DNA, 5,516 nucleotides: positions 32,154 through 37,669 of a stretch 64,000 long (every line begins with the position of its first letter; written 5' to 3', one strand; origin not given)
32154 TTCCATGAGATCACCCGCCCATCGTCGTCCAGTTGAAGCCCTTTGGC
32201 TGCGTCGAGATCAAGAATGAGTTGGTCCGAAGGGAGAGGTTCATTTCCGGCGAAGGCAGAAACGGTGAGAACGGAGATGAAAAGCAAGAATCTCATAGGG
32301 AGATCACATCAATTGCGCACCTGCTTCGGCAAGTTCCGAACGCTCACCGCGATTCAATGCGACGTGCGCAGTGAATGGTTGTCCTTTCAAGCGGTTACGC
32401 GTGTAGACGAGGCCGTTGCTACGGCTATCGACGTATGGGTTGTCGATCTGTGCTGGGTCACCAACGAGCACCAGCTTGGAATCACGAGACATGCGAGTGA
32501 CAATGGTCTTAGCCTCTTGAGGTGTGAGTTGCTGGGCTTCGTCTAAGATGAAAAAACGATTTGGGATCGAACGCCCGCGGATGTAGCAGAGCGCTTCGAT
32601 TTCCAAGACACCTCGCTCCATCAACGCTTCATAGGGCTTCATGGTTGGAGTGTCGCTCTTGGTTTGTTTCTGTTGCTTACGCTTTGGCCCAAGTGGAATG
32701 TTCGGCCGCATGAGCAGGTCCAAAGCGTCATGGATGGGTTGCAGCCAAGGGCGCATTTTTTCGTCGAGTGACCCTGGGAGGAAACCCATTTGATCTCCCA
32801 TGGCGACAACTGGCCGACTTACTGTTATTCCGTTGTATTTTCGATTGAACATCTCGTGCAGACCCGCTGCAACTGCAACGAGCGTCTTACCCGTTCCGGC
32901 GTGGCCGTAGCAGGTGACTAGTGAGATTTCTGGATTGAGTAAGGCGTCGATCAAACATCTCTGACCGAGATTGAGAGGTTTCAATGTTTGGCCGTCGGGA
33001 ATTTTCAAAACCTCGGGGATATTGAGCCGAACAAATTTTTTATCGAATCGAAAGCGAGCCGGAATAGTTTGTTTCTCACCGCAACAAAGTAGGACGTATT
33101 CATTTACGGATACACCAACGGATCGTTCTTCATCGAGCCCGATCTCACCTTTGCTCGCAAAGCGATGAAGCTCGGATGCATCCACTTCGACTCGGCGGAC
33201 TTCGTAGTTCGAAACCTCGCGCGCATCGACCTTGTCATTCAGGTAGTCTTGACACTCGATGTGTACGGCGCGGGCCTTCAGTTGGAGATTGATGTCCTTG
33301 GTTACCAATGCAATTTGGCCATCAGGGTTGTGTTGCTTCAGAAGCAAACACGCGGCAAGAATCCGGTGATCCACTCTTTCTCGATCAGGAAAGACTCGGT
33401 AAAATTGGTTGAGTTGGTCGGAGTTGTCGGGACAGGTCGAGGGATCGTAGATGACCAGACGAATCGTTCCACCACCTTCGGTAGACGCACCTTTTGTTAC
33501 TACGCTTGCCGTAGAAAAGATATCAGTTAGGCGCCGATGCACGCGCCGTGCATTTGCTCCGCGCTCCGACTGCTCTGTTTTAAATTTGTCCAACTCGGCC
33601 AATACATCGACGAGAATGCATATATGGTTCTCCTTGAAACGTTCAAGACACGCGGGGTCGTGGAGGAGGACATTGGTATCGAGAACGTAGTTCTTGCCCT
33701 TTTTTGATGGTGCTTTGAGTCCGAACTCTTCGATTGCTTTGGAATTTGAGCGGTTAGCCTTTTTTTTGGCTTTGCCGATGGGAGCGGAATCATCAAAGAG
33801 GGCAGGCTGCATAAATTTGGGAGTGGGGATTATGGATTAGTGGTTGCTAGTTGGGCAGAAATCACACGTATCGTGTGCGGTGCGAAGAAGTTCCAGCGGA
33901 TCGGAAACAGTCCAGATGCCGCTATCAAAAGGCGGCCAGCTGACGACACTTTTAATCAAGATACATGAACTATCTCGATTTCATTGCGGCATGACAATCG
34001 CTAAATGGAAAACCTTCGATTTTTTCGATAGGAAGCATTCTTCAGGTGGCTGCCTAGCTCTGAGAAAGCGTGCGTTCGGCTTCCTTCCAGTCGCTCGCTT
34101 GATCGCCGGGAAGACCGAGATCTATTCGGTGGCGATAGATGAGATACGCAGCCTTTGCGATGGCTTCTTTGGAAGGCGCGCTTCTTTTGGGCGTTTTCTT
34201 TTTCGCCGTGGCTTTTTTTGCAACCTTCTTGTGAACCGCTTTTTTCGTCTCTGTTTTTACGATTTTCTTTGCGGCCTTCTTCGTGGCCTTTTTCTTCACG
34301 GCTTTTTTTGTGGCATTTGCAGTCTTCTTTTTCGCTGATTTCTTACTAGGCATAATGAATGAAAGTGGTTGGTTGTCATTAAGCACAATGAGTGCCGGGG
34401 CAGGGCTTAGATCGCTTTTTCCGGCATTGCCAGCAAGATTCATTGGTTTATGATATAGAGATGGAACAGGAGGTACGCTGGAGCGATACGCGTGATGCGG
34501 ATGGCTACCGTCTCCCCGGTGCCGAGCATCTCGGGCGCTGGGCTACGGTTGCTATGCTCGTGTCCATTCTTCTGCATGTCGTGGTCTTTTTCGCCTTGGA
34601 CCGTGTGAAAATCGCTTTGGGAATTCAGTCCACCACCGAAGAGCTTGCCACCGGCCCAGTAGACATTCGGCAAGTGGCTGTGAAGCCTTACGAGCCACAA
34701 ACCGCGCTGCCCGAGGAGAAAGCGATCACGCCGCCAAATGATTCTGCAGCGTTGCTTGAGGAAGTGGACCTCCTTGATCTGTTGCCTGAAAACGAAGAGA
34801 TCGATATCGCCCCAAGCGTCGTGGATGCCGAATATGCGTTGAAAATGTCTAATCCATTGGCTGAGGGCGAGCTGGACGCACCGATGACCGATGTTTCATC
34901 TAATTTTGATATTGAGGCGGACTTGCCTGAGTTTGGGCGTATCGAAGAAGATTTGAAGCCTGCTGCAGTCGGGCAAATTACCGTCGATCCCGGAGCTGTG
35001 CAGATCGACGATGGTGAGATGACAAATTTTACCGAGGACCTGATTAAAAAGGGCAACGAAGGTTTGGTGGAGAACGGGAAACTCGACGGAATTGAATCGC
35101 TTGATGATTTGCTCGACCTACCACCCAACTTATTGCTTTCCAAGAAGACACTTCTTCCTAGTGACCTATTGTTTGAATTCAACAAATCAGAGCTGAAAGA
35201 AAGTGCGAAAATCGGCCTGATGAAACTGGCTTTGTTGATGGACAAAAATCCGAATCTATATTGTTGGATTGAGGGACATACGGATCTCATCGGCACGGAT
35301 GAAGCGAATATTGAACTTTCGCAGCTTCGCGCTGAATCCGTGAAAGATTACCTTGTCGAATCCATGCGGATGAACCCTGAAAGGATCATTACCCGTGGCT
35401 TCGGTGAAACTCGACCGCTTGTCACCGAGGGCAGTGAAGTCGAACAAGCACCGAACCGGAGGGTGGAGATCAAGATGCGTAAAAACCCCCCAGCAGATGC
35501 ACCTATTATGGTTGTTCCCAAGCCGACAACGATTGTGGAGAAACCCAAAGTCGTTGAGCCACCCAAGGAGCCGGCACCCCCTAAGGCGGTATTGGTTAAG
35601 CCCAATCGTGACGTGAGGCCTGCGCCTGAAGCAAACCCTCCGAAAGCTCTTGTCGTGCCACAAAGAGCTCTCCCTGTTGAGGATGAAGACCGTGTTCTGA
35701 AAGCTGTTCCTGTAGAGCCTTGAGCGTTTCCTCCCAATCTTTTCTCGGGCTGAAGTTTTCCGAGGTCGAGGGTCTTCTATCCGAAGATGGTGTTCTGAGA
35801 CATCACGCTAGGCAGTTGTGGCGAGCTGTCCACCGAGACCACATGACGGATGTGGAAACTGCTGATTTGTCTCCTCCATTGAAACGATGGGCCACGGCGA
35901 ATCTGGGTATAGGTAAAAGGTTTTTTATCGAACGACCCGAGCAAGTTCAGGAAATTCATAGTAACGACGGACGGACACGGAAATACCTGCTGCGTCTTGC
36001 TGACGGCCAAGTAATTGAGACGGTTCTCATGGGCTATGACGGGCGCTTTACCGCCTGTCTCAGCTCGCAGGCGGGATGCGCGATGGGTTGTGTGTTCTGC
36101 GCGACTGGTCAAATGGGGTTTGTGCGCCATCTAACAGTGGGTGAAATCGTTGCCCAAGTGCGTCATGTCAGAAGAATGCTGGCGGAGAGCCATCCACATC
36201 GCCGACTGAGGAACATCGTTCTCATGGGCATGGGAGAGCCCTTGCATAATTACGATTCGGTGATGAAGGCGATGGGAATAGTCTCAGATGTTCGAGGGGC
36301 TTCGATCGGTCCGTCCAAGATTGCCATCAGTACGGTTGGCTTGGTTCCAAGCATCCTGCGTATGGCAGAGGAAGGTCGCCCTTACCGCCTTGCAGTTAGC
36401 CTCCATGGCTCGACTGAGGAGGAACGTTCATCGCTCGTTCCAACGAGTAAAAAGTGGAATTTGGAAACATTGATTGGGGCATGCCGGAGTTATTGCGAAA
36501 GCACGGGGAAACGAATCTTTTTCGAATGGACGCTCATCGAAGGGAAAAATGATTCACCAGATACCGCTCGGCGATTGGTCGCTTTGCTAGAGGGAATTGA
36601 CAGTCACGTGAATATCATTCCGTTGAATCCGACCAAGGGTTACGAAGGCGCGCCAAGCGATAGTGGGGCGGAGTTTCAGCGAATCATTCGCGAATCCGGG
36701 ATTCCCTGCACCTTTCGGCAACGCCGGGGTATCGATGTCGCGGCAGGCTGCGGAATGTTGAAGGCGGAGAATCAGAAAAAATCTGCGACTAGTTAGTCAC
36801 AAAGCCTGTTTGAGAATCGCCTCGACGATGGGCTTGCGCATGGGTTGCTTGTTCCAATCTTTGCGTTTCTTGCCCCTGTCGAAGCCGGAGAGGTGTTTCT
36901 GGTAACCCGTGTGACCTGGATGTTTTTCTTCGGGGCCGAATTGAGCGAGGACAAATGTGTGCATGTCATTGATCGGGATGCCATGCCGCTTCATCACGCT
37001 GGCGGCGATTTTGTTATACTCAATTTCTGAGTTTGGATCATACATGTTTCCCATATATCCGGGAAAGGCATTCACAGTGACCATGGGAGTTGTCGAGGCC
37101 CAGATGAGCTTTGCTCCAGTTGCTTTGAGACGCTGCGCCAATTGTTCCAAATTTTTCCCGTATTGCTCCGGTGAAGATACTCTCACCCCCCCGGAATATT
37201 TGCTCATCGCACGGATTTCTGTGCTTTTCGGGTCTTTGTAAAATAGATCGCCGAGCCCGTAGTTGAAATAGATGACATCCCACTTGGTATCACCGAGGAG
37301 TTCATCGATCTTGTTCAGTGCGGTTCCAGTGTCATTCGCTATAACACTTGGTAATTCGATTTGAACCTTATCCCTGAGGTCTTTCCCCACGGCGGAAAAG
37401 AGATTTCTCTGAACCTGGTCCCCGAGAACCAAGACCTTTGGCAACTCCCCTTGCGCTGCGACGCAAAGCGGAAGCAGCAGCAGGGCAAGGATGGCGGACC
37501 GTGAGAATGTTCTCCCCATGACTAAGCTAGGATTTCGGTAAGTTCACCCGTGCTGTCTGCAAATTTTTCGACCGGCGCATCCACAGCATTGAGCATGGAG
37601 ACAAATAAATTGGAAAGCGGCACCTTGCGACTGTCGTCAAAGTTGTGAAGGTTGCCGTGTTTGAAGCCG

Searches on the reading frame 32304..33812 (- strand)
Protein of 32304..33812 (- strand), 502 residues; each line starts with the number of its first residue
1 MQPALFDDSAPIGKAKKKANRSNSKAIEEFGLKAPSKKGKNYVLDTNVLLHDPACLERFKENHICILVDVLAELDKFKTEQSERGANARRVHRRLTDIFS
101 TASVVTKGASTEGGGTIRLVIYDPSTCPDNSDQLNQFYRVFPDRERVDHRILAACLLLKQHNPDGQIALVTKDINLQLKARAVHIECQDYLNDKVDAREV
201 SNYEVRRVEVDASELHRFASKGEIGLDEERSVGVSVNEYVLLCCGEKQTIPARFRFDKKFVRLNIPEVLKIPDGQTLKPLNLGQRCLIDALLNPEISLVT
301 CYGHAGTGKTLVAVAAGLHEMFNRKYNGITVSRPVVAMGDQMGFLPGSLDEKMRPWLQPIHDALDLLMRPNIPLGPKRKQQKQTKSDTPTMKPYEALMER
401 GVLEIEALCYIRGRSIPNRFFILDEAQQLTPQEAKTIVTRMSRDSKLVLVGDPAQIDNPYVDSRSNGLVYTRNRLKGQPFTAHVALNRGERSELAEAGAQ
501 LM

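Call 57: search_protein_families(library=pfam, proteins=[window:32304-33812:-], max_evalue=0.00001)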
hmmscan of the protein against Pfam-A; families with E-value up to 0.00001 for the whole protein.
window:32304-33812:- (502 aa): 3 families
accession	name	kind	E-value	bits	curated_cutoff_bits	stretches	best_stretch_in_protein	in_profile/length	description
PF02562.22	PhoH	-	2.8e-48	164.6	27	1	277-488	2-188/205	PhoH-like protein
PF13638.12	PIN_4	-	1.2e-30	107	21.9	1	42-190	1-131/132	PIN domain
PF13604.12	AAA_30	-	6.2e-08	33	27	0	417-456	88-128/191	AAA domain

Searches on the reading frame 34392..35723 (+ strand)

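Call 57: search_protein_families(library=pfam, proteins=[window:34392-35723:+], max_evalue=0.00001)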
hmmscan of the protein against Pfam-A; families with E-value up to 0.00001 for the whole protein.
window:34392-35723:+ (443 aa): 1 family
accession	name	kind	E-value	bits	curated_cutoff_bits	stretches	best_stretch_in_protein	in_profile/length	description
PF00691.25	OmpA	-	1.5e-20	73.8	27.2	1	260-356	1-98/98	OmpA family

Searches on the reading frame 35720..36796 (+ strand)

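Call 57: search_protein_families(library=pfam, proteins=[window:35720-36796:+], max_evalue=0.00001)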
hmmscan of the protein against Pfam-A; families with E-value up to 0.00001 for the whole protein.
window:35720-36796:+ (358 aa): 1 family
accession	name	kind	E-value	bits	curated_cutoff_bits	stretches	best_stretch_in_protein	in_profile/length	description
PF04055.27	Radical_SAM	-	1.7e-11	45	29.5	1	116-280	3-158/166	Radical SAM superfamily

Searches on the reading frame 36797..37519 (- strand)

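Call 57: search_protein_families(library=pfam, proteins=[window:36797-37519:-], max_evalue=0.00001)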
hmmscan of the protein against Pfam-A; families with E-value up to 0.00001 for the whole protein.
window:36797-37519:- (240 aa): 1 family
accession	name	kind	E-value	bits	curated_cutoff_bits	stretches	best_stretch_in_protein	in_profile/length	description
PF13472.12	Lipase_GDSL_2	-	2.8e-07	31.6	32.9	1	71-207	55-177/178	GDSL-like Lipase/Acylhydrolase family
